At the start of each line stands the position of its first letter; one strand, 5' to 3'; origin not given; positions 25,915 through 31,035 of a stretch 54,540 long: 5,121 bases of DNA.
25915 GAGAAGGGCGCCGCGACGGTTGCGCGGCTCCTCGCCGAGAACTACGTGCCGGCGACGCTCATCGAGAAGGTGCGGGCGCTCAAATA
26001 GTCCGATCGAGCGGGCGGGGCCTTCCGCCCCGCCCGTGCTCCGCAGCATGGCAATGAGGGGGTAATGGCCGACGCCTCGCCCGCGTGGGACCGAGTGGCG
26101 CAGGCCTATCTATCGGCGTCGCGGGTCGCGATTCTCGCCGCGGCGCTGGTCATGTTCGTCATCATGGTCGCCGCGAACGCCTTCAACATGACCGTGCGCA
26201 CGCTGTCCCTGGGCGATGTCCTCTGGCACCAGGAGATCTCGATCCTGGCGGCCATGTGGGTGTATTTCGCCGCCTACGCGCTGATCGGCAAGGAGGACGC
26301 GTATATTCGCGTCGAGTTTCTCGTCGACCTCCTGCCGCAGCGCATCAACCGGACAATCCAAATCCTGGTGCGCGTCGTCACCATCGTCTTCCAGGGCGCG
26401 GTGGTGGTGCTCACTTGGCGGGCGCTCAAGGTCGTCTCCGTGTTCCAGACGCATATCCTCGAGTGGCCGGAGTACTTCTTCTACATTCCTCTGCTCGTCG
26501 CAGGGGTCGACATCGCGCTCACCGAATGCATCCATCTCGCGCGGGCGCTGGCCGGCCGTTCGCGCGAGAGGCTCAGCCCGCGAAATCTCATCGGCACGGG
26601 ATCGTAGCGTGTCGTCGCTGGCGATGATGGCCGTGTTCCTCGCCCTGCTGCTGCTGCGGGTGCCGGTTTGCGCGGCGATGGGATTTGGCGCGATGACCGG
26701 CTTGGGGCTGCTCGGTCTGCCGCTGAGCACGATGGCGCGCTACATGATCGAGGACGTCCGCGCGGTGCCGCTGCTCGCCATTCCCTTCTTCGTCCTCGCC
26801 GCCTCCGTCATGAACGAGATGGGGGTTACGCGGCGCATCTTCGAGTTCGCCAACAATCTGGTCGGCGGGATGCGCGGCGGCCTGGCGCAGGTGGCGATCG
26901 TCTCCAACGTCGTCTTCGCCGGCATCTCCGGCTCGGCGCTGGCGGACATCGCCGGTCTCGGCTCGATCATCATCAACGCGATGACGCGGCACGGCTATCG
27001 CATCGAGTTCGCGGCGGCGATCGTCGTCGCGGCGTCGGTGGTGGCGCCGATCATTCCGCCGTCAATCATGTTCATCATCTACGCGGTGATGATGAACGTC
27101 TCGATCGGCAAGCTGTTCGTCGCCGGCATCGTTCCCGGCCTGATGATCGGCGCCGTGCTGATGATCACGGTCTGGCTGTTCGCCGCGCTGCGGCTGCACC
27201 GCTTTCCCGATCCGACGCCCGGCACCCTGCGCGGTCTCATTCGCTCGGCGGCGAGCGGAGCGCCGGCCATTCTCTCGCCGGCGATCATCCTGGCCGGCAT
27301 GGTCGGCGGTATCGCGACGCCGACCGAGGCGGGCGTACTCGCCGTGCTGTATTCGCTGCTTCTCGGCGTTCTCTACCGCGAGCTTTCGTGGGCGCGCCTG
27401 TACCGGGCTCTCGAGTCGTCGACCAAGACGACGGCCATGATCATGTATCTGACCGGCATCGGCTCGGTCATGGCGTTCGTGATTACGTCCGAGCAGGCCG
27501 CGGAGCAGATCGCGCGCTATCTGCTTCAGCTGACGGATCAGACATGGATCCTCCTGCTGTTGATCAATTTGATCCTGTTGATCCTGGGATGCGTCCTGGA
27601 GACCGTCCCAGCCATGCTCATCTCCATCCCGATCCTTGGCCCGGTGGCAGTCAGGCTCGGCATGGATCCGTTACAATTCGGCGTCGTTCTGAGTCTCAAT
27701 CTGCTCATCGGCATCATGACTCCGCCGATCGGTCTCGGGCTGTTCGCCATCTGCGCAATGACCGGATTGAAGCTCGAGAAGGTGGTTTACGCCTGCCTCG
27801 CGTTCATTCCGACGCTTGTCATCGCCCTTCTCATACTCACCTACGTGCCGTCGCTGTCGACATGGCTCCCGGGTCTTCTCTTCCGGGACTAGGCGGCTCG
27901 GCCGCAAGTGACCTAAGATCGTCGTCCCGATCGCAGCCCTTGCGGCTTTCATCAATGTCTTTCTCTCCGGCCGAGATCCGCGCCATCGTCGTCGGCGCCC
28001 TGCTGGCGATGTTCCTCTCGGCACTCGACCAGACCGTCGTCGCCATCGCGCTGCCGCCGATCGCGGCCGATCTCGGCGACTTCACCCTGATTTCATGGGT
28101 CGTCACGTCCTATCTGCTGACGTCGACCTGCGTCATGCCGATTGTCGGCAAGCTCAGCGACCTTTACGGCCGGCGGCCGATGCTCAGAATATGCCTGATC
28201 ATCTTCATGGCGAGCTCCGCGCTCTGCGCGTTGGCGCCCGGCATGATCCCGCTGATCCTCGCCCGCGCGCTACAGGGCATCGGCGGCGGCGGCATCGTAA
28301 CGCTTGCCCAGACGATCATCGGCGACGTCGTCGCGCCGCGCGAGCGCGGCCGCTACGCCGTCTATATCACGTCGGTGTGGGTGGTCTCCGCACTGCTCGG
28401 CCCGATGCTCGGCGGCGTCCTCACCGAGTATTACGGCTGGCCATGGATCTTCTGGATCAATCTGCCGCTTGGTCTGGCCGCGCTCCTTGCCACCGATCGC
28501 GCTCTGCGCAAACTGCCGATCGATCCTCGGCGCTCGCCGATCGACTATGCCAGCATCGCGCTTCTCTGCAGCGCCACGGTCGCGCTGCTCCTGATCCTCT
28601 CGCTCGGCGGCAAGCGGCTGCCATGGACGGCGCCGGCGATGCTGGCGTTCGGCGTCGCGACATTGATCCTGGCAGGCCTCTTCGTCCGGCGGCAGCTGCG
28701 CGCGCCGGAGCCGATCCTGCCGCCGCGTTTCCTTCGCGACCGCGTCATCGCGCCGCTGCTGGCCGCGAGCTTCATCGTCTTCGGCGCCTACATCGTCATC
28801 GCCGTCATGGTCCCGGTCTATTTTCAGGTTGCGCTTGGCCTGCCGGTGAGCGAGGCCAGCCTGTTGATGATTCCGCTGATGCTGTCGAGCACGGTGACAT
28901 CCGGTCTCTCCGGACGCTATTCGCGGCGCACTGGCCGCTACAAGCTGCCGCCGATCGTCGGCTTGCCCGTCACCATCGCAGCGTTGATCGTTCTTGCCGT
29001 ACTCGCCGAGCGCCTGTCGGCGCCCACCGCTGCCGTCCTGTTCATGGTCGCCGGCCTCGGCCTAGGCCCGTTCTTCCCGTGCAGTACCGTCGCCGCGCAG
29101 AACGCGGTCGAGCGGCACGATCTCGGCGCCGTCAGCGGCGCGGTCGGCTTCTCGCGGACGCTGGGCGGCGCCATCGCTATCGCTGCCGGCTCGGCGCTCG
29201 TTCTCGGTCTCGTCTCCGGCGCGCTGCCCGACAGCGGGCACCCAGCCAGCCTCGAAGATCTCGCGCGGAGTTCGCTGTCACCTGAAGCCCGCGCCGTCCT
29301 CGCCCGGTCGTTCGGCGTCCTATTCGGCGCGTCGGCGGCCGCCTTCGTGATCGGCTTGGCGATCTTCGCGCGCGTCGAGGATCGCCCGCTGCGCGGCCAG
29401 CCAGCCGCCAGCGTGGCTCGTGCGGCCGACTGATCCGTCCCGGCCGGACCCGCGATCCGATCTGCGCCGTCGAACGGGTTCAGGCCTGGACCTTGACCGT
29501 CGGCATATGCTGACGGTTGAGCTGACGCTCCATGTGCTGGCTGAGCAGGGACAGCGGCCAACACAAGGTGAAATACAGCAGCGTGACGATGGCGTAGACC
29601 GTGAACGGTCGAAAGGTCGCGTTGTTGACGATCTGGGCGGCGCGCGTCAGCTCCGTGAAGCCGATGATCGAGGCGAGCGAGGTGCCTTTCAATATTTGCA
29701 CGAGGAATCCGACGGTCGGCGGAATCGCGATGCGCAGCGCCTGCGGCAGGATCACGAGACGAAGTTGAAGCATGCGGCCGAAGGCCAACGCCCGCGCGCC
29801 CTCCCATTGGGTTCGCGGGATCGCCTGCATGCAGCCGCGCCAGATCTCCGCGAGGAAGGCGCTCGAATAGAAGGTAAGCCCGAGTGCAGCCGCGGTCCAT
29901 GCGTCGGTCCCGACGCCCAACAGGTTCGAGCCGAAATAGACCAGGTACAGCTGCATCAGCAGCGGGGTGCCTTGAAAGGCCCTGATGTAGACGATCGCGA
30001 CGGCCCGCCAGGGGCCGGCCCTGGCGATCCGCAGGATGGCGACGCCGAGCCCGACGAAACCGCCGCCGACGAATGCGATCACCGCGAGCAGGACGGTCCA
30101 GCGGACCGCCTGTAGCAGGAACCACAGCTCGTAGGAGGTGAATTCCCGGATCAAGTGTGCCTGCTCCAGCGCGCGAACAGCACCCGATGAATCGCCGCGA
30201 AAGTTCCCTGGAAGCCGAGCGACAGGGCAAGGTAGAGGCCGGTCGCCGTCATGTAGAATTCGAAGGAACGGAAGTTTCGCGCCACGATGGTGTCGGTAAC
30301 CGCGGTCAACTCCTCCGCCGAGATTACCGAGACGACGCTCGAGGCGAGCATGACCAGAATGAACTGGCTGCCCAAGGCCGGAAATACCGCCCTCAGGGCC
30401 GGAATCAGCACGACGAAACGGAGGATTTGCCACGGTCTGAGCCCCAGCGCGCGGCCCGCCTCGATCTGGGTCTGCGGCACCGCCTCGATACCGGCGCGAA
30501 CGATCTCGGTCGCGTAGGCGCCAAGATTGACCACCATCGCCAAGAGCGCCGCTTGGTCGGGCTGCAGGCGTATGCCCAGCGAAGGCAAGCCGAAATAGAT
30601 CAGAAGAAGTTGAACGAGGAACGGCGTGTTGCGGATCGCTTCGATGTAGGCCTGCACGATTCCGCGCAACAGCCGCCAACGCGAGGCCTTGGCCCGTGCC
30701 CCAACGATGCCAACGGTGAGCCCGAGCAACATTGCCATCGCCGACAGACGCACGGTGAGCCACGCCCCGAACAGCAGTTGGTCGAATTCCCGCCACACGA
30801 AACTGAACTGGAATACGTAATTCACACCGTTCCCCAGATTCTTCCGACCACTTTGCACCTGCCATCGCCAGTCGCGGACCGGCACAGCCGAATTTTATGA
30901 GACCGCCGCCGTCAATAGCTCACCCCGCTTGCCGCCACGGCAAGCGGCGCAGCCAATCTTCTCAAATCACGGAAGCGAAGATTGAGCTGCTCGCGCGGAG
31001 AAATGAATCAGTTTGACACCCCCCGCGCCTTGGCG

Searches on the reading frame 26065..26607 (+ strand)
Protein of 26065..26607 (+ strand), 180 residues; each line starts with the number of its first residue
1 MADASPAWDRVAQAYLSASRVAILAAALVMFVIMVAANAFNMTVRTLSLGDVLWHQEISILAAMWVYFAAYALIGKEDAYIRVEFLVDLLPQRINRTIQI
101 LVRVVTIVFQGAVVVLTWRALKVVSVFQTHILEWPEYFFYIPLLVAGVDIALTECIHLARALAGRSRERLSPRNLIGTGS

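Call 6: search_protein_families(library=pfam, proteins=[window:26065-26607:+])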
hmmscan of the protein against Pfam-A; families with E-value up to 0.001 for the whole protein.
window:26065-26607:+ (180 aa): 1 family
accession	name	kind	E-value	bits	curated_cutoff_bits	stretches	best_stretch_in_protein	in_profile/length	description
PF04290.18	DctQ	-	2.6e-13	50.5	28.3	1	36-162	3-130/132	Tripartite ATP-independent periplasmic transporters, DctQ component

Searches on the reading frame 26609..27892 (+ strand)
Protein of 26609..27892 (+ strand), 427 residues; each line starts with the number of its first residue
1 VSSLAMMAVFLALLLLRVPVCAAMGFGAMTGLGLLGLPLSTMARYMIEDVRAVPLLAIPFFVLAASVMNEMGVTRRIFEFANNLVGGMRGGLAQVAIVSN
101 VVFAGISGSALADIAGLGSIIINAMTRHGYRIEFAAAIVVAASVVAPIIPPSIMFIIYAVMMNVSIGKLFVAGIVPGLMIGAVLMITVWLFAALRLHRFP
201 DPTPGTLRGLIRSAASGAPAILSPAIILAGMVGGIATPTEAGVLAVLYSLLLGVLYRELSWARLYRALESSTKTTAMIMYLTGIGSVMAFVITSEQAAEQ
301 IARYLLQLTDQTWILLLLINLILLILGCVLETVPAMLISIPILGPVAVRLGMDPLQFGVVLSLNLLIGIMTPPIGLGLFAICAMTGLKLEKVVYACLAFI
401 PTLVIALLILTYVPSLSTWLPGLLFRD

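Call 6: search_protein_families(library=pfam, proteins=[window:26609-27892:+])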
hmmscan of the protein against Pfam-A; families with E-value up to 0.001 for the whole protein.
window:26609-27892:+ (427 aa): 1 family
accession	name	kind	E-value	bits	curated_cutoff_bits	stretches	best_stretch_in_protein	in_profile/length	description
PF06808.19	DctM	-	3e-107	359.4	23.8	1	8-415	2-412/413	Tripartite ATP-independent periplasmic transporter, DctM component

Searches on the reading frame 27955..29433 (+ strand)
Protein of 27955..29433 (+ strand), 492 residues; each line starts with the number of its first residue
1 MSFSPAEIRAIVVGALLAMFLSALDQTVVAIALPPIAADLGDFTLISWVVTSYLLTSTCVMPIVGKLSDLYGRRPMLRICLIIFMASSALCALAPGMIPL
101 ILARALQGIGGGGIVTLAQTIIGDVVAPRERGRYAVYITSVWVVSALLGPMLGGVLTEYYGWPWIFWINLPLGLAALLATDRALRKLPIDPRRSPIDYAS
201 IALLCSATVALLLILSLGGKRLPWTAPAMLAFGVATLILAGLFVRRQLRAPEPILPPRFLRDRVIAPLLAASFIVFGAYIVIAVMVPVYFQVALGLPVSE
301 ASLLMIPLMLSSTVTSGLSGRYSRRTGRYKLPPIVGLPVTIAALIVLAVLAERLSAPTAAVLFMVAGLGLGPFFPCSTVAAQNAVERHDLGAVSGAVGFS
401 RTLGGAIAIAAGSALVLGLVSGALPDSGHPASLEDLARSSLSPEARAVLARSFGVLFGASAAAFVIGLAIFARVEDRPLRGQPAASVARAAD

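Call 6: search_protein_families(library=pfam, proteins=[window:27955-29433:+])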
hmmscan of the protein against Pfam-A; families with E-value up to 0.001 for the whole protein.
window:27955-29433:+ (492 aa): 3 families
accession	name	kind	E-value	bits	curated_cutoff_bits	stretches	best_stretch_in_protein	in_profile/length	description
PF07690.21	MFS_1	-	1.4e-57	195.6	33.4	1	16-408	2-346/347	Major Facilitator Superfamily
PF00083.30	Sugar_tr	-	1.8e-14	54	22.3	1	44-178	46-186/452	Sugar (and other) transporter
PF06609.19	TRI12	-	3.6e-08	32.8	23.2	1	28-287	62-334/599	Fungal trichothecene efflux pump (TRI12)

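Call 34: search_protein_families(library=ncbifam, proteins=[window:27955-29433:+], max_evalue=1e-40)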
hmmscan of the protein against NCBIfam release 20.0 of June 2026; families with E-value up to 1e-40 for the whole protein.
window:27955-29433:+ (492 aa): 3 families
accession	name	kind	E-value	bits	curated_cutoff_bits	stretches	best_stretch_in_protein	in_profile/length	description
NF000095.1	tet_MFS_OtrB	exception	9.6e-68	229.1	999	1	4-436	20-457/563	oxytetracycline resistance efflux MFS transporter OtrB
NF000009.1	tet_MFS_Tcr3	exception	1.5e-63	215.1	1000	1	6-435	27-465/512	tetracycline efflux MFS transporter Tcr3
TIGR00711.1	efflux_EmrB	subfamily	2.4e-60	204.7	230.2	1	12-411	4-403/485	DHA2 family efflux MFS transporter permease subunit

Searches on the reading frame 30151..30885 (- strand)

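Call 28: search_protein_families(library=pfam, proteins=[window:30151-30885:-], max_evalue=0.00001)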
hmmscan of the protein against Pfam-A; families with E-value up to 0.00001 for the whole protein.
window:30151-30885:- (244 aa): 1 family
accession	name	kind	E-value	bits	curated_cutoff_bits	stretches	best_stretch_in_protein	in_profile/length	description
PF00528.27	BPD_transp_1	-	2.3e-19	70.3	26.4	1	55-221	1-166/184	Binding-protein-dependent transport system inner membrane component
